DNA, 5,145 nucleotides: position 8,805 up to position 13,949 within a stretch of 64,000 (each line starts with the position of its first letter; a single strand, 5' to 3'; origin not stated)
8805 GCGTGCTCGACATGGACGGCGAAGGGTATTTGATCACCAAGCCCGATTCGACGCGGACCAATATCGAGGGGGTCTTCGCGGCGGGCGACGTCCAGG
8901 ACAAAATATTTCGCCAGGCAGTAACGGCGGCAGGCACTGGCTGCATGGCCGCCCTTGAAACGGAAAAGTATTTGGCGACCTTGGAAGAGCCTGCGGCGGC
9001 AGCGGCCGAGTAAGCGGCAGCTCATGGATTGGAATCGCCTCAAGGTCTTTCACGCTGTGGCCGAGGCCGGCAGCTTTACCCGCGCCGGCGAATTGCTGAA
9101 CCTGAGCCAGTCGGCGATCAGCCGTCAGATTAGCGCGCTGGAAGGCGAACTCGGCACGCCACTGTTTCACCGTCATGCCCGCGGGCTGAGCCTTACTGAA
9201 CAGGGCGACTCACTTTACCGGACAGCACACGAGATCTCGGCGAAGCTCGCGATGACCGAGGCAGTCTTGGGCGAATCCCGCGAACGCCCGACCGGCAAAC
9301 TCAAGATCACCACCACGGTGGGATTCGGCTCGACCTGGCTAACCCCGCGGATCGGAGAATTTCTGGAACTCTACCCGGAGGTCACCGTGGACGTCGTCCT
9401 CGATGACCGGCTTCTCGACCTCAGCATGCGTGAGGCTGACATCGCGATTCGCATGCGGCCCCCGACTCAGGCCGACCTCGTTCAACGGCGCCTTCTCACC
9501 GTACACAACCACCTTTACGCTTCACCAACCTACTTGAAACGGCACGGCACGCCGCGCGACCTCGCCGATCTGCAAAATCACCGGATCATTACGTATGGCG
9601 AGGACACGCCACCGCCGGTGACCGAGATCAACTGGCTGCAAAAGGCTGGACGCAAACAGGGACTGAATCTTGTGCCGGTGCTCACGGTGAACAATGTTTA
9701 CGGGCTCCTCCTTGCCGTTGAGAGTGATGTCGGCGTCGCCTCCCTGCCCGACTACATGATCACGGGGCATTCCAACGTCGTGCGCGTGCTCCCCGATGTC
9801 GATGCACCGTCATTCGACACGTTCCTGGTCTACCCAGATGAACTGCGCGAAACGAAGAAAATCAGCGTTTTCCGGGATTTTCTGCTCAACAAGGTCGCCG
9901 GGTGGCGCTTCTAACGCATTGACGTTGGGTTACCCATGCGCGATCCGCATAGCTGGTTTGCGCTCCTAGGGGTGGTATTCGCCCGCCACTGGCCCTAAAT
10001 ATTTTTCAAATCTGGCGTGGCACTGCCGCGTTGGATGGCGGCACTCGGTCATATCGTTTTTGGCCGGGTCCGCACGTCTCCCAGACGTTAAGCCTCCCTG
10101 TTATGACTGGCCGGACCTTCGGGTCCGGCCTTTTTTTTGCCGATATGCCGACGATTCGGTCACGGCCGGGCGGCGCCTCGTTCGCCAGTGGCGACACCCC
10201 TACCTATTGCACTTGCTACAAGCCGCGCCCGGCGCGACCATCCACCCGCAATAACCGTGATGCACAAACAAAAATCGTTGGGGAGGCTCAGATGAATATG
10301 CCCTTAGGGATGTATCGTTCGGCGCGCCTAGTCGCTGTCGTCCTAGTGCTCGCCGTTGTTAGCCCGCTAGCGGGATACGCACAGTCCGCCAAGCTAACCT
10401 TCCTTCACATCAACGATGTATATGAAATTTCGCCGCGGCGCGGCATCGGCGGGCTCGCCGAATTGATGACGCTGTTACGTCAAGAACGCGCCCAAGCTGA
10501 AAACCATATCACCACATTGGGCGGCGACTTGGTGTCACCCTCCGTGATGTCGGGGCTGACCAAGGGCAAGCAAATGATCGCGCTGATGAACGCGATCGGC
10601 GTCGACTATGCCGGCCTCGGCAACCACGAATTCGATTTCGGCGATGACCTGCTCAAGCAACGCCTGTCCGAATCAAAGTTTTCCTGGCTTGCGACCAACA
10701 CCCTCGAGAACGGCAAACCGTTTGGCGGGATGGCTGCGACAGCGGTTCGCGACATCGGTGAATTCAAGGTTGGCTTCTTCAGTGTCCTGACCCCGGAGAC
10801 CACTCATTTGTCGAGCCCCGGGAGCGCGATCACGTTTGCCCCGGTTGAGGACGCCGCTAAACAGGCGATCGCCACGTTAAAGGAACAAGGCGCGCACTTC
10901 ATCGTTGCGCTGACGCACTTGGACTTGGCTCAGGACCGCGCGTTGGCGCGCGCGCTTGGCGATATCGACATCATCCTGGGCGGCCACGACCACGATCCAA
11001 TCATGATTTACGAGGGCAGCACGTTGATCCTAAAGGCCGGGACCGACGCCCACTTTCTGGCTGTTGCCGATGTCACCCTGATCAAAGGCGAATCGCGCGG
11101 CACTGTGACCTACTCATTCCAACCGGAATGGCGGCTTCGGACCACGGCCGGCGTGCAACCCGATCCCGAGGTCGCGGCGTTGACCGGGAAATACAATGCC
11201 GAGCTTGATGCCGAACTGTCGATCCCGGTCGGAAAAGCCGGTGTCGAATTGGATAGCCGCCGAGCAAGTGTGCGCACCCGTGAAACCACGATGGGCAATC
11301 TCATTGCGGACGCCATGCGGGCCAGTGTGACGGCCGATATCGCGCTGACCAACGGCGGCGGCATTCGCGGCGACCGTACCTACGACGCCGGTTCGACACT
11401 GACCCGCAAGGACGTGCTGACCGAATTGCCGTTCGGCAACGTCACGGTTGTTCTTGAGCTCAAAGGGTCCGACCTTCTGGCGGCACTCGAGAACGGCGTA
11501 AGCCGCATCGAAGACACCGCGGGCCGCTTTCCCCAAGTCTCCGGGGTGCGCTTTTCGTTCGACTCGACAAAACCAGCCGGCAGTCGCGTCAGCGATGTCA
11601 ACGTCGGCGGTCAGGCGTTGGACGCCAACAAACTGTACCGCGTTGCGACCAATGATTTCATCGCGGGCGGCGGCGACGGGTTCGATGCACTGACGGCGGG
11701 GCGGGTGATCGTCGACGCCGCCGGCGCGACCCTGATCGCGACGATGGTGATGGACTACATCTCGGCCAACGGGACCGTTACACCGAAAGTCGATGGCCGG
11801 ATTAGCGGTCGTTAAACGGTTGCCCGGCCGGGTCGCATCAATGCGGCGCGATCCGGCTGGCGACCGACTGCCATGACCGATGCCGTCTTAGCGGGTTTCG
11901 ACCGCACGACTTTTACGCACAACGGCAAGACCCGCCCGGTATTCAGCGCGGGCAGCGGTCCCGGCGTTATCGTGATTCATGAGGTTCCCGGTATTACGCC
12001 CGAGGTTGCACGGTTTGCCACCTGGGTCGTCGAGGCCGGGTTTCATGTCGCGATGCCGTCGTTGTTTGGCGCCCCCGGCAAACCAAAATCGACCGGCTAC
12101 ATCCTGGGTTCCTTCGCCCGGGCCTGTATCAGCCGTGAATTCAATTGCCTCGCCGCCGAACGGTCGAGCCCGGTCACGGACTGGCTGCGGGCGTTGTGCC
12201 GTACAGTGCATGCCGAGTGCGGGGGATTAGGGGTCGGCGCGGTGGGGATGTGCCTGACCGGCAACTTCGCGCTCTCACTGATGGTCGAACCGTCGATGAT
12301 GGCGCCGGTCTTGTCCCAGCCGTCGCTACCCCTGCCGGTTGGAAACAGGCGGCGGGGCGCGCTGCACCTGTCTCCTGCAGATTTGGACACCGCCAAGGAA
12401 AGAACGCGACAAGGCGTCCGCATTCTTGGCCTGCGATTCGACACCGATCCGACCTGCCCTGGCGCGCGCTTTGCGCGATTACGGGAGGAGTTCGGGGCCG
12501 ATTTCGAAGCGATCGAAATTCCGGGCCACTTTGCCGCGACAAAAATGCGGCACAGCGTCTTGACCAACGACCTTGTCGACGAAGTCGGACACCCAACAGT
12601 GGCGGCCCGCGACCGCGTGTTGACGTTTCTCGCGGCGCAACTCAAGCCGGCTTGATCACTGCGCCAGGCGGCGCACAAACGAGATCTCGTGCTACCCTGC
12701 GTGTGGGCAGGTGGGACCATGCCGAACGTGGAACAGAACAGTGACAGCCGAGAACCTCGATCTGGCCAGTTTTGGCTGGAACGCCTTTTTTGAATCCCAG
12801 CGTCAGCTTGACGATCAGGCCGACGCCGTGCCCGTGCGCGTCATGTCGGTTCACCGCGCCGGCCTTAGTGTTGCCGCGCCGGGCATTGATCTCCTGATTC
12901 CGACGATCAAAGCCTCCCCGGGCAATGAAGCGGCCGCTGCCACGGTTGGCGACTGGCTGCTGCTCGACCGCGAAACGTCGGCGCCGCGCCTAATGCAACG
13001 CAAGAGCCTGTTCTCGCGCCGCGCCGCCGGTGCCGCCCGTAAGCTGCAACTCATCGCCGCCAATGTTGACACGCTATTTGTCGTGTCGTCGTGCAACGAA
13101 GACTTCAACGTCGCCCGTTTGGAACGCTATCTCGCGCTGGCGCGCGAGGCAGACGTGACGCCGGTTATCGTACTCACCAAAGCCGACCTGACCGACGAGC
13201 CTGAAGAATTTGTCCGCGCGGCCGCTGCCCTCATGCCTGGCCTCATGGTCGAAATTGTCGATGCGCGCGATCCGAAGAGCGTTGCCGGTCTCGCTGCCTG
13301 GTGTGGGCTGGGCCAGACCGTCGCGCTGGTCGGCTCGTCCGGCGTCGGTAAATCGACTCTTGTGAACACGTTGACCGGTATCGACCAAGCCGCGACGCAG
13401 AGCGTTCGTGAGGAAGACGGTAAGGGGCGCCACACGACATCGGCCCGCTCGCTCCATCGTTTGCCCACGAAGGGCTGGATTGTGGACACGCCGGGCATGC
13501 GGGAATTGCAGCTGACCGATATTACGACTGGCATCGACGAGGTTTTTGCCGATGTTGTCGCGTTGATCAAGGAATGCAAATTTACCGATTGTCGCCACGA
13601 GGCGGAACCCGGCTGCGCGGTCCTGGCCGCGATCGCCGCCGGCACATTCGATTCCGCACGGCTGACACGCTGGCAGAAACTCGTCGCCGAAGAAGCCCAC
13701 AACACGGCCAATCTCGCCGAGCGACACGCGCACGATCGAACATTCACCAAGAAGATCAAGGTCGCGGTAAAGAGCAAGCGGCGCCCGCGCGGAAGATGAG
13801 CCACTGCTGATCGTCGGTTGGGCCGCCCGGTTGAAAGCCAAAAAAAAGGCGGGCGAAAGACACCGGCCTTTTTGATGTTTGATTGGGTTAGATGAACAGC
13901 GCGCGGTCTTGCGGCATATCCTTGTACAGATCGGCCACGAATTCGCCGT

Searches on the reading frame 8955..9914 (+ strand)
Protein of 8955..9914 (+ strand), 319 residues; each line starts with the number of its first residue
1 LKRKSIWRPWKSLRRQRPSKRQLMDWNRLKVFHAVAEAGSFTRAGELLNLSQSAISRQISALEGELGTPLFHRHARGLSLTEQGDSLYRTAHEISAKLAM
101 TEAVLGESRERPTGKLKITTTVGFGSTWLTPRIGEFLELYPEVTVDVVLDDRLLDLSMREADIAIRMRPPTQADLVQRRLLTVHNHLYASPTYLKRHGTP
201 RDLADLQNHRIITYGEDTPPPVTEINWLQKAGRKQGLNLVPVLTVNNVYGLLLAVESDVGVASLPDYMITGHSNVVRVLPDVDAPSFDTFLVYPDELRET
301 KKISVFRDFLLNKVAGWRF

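Call 43: search_protein_families(library=pfam, proteins=[window:8955-9914:+], max_evalue=0.000001)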
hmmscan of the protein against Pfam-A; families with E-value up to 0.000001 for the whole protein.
window:8955-9914:+ (319 aa): 2 families
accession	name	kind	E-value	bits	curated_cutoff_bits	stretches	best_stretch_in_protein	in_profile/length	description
PF03466.25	LysR_substrate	-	2.2e-39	135.4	28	1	110-313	2-207/209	LysR substrate binding domain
PF00126.33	HTH_1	-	8.3e-25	87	26.6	1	26-84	1-59/60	Bacterial regulatory helix-turn-helix protein, lysR family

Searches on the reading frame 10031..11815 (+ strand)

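Call 43: search_protein_families(library=pfam, proteins=[window:10031-11815:+], max_evalue=0.000001)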
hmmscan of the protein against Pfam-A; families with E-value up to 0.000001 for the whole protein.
window:10031-11815:+ (594 aa): 2 families
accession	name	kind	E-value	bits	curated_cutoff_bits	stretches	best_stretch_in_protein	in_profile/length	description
PF02872.23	5_nucleotid_C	-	3.3e-47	160.9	23.6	1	400-555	2-157/158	5'-nucleotidase, C-terminal domain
PF00149.33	Metallophos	-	8.6e-10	39.8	21.5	1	123-323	2-191/191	Calcineurin-like phosphoesterase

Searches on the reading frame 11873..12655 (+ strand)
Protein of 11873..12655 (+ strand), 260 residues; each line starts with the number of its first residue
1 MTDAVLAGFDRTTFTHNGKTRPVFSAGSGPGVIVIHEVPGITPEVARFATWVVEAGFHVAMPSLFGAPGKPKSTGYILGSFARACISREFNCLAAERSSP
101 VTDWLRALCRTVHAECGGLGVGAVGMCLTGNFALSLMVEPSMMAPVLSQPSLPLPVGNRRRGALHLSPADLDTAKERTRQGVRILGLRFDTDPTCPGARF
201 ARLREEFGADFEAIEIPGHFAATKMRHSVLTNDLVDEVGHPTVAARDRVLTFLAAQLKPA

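Call 43: search_protein_families(library=pfam, proteins=[window:11873-12655:+], max_evalue=0.000001)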
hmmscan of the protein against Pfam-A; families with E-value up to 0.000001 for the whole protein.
window:11873-12655:+ (260 aa): 1 family
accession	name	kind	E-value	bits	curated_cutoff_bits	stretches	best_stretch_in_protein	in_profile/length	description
PF01738.24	DLH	-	2.5e-09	37.5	21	1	28-143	12-121/217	Dienelactone hydrolase family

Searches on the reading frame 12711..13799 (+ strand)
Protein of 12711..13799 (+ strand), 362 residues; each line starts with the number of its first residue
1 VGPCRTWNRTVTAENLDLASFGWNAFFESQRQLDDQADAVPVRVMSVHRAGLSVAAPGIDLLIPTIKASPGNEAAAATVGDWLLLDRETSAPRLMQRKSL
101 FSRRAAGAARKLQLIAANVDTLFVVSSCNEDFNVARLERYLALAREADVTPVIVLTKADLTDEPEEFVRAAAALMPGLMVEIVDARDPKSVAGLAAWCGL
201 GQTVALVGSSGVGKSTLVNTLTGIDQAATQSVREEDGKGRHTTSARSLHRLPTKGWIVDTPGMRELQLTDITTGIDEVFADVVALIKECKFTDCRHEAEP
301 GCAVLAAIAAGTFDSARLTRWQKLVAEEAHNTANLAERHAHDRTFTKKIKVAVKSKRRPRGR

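Call 39: find_encoding_contigs(protein=window:12711-13799:+, flank=10000, max_places=1)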
Protein window:12711-13799:+ (362 aa): no gene with exactly this product is on record in the collection.

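Call 43: search_protein_families(library=pfam, proteins=[window:12711-13799:+], max_evalue=0.000001)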
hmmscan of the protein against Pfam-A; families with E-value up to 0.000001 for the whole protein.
window:12711-13799:+ (362 aa): 3 families
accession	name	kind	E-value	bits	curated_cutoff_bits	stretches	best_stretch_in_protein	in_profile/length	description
PF03193.22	RsgA_GTPase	-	6.5e-48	163.3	30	1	95-268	2-173/174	RsgA GTPase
PF01926.29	MMR_HSR1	-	7.9e-09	36.1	21.9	1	203-284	1-80/113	50S ribosome-binding GTPase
PF00005.33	ABC_tran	-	7.4e-07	30.3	25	0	200-235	10-45/137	ABC transporter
